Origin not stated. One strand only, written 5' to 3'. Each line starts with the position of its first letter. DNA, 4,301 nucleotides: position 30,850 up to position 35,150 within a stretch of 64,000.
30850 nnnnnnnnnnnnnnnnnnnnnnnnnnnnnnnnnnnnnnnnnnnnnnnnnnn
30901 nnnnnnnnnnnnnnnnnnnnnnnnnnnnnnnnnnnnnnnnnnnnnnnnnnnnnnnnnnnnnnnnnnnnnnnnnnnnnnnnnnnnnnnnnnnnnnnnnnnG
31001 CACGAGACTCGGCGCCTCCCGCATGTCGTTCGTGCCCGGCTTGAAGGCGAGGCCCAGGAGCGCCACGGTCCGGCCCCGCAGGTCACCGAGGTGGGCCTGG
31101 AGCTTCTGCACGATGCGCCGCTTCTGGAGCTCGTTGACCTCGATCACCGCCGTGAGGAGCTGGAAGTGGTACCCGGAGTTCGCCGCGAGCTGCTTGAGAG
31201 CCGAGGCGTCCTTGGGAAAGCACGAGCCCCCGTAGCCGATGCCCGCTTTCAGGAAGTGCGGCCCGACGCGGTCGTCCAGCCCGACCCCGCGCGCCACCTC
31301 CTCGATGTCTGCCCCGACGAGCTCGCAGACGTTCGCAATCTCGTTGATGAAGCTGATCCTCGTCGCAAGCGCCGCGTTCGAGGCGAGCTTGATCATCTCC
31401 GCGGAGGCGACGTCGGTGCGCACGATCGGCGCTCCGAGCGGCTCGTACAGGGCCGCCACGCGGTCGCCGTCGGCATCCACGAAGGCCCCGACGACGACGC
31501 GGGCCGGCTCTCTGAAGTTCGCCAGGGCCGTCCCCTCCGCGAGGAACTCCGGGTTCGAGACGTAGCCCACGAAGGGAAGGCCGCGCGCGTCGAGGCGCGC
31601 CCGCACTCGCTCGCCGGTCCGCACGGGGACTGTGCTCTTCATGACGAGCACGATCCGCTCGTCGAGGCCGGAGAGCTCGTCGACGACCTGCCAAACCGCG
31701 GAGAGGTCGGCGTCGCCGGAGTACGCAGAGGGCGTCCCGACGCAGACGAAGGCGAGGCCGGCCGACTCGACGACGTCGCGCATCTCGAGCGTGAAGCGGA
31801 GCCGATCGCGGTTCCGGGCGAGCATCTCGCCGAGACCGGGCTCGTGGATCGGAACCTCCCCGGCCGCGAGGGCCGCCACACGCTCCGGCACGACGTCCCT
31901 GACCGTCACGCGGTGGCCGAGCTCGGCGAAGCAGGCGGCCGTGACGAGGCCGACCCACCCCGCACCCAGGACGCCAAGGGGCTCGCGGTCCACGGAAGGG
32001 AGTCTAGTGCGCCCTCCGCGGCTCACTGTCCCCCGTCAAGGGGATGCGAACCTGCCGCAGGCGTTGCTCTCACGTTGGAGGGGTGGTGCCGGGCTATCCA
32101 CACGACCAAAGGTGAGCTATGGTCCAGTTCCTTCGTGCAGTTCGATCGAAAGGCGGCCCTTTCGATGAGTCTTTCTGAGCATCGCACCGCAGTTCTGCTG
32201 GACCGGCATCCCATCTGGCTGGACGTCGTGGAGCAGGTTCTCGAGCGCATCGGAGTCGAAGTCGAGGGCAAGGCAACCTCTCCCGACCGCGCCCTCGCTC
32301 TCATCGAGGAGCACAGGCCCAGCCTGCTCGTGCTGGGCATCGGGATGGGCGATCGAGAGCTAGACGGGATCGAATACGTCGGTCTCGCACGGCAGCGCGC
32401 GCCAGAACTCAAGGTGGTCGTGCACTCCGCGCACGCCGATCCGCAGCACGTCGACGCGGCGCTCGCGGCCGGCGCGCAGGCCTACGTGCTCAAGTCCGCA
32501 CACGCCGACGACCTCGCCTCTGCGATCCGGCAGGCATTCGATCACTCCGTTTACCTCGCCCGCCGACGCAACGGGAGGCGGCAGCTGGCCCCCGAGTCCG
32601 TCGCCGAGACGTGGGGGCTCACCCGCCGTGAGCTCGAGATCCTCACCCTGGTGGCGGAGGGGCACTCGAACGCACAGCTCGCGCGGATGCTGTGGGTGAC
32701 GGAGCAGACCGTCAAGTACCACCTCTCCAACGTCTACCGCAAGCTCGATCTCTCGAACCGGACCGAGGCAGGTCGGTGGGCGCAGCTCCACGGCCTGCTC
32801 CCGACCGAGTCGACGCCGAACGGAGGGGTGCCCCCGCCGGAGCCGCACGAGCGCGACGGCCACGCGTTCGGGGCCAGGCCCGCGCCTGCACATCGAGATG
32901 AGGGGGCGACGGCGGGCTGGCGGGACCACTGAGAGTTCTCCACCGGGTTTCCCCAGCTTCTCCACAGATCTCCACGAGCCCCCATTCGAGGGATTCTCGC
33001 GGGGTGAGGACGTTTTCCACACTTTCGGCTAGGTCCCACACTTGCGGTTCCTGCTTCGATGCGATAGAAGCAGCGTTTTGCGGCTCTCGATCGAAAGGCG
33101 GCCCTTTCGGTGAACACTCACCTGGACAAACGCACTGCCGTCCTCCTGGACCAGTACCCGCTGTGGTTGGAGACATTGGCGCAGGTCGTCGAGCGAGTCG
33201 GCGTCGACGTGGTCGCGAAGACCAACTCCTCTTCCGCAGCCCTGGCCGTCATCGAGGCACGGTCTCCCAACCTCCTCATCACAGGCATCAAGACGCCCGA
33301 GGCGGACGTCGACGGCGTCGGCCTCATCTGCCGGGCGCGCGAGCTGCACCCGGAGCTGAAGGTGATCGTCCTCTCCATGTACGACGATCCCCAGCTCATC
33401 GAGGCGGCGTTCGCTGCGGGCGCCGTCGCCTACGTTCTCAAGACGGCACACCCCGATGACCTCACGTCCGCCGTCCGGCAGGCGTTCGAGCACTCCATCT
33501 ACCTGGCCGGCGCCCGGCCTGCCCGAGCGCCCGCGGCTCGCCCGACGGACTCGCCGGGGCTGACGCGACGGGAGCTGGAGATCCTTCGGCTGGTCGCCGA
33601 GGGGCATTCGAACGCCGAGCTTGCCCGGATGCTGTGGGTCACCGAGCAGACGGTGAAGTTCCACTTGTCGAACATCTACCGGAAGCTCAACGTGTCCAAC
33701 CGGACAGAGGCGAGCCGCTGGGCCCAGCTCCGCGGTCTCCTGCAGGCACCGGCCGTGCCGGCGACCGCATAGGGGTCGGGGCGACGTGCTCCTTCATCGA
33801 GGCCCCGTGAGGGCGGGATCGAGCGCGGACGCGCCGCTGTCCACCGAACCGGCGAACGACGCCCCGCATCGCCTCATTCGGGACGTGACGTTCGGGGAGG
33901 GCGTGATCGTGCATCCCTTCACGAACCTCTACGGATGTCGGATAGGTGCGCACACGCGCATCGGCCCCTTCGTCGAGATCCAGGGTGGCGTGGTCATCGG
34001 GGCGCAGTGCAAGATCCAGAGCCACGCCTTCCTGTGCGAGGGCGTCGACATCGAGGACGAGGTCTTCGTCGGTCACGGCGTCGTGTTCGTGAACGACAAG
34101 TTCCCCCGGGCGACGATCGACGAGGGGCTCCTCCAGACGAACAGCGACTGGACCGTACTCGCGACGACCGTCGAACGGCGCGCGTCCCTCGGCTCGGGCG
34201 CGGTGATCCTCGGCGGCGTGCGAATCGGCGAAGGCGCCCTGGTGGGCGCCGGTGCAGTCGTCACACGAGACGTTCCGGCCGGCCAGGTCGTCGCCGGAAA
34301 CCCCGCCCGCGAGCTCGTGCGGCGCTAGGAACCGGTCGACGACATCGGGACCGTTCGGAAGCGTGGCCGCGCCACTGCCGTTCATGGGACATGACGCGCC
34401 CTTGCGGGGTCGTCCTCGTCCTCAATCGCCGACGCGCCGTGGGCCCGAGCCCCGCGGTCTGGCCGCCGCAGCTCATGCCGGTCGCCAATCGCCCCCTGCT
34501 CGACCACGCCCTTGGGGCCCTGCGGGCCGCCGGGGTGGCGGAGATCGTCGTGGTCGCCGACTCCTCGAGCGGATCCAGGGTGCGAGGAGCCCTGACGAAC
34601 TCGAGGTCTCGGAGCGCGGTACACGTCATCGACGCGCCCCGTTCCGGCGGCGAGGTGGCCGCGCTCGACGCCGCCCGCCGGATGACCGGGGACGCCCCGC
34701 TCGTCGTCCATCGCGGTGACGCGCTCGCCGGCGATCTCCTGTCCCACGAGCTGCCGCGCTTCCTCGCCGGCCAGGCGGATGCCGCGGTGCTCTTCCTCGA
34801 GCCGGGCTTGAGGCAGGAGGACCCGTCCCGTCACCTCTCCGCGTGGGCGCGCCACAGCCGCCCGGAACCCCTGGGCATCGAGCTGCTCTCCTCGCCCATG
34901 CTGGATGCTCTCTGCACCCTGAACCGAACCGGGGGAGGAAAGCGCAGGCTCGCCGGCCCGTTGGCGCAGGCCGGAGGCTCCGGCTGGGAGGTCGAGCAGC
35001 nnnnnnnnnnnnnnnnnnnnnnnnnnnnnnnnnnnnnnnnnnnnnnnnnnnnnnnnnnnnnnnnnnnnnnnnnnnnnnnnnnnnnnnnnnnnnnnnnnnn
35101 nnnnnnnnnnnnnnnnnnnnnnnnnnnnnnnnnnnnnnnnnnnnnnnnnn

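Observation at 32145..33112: Identical 22-bp palindrome buries the SD-like element and start codon of both LuxR paralogues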

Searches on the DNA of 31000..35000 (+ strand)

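Call 8: search_rna_families(source=window, start=31000, end=35000, threshold=evalue, max_evalue=1)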
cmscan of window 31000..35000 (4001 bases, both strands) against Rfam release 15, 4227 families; matches with E-value up to 1: 0.
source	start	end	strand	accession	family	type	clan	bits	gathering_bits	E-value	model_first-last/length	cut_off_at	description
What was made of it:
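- On Any curated Rfam family: There are no matches at E<=1 in 31000-35000 (call 8).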

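Call 35: build_rna_model(alignment_id=A3, structure=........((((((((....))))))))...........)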
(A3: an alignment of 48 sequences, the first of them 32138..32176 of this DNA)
Model R1 built from alignment A3 (48 sequences, 39 columns); structure: as given.
model positions 39; base pairs 8; branch points 0; effective number of sequences 48; information 0.989 bits per position. Calibrated on 0.2 Mb of random sequence (short: E-values are rough).
structure used (alignment columns):
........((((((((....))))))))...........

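Call 36: search_with_rna_model(model_id=R1, source=window, filters=off, max_evalue=10, show_alignments=4)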
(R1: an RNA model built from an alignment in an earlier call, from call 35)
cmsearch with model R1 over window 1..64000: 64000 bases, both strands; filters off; matches with E-value up to 10: 15.
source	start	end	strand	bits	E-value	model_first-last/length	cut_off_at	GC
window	32138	32176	+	45.4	1.4e-09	1-39/39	no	0.51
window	33083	33121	+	40.3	2.9e-08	1-39/39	no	0.59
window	32135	32173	-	16.2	0.043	1-39/39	no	0.54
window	33080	33118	-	10.9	1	1-39/39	no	0.62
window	15930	15939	+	10.6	1.2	14-23/39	no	0.8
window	32755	32787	+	10.4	1.3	1-39/39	no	0.73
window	8549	8578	+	10.4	1.4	1-39/39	no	0.6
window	21295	21332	-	10.3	1.4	1-39/39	no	0.71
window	29852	29882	-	9.6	2.1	1-39/39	no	0.58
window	40753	40799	-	9.3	2.5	1-39/39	no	0.6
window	24497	24528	-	8.9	3.2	1-39/39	no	0.66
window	49431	49465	-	8.2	4.9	1-39/39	no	0.83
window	1211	1245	-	8.1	5.1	1-39/39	no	0.74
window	27990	28032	+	7.4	8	1-39/39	no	0.6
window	33786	33830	-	7.2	8.7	1-39/39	no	0.71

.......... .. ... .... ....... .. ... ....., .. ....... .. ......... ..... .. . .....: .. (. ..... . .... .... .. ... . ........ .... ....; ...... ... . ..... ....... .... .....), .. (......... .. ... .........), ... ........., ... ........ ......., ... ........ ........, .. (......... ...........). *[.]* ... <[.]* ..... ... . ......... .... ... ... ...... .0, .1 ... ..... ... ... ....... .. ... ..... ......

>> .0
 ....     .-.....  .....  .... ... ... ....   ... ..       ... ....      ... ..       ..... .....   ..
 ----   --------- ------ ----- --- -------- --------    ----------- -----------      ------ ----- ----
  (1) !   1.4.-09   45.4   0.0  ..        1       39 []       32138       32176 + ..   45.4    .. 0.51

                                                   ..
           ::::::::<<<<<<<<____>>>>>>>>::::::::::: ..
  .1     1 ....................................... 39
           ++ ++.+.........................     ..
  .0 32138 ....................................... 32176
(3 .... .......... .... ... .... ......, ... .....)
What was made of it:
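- Checked: A covariance model run with filters off also finds only these two, at 45.4 and 40.3 bits (call 36).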

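Call 37: search_with_rna_model(model_id=R1, sources=[L115, L118, L130, L132, L141, L149, L151, L153, L163, L166, L169, L173, L176, L179, L181, L182, L177, L170, L171, L183, L186, L191, L161, L156, L165, L140, L144, L164, L003], filters=off, max_evalue=1, show_alignments=10)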
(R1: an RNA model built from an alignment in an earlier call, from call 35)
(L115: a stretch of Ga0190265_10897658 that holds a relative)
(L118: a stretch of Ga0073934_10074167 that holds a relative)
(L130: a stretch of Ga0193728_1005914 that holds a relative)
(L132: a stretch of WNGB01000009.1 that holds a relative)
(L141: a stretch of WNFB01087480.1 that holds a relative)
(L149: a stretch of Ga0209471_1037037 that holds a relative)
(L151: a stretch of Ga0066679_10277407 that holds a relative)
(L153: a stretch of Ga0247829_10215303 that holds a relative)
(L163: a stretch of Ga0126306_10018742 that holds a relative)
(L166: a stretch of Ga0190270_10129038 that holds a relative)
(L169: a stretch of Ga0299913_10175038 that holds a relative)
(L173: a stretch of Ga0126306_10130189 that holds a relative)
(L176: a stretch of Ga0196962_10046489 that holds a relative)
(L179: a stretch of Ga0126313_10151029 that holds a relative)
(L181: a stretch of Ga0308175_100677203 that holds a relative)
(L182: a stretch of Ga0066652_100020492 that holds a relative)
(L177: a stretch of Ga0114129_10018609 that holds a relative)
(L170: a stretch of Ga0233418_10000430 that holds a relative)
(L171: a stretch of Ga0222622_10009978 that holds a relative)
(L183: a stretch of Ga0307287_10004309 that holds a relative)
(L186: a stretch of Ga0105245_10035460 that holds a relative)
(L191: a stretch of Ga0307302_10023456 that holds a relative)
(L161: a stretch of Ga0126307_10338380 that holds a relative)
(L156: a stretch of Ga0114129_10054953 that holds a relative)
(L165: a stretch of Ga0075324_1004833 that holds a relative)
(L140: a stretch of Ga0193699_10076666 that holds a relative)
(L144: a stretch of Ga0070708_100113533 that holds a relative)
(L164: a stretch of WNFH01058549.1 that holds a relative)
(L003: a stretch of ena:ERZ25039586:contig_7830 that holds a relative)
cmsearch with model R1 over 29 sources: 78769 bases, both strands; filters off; matches with E-value up to 1: 7.
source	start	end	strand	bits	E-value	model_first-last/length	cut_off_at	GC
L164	1472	1512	+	29.2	2.5e-05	1-39/39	no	0.59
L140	630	669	+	27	9.1e-05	1-39/39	no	0.47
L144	568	607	+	26.4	0.00013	1-39/39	no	0.55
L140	627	666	-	17.5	0.025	1-39/39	no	0.52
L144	565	604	-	14.5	0.14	1-39/39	no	0.52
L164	1469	1509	-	13.8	0.21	1-39/39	no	0.59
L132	1453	1484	+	11.2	0.99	1-39/39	no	0.47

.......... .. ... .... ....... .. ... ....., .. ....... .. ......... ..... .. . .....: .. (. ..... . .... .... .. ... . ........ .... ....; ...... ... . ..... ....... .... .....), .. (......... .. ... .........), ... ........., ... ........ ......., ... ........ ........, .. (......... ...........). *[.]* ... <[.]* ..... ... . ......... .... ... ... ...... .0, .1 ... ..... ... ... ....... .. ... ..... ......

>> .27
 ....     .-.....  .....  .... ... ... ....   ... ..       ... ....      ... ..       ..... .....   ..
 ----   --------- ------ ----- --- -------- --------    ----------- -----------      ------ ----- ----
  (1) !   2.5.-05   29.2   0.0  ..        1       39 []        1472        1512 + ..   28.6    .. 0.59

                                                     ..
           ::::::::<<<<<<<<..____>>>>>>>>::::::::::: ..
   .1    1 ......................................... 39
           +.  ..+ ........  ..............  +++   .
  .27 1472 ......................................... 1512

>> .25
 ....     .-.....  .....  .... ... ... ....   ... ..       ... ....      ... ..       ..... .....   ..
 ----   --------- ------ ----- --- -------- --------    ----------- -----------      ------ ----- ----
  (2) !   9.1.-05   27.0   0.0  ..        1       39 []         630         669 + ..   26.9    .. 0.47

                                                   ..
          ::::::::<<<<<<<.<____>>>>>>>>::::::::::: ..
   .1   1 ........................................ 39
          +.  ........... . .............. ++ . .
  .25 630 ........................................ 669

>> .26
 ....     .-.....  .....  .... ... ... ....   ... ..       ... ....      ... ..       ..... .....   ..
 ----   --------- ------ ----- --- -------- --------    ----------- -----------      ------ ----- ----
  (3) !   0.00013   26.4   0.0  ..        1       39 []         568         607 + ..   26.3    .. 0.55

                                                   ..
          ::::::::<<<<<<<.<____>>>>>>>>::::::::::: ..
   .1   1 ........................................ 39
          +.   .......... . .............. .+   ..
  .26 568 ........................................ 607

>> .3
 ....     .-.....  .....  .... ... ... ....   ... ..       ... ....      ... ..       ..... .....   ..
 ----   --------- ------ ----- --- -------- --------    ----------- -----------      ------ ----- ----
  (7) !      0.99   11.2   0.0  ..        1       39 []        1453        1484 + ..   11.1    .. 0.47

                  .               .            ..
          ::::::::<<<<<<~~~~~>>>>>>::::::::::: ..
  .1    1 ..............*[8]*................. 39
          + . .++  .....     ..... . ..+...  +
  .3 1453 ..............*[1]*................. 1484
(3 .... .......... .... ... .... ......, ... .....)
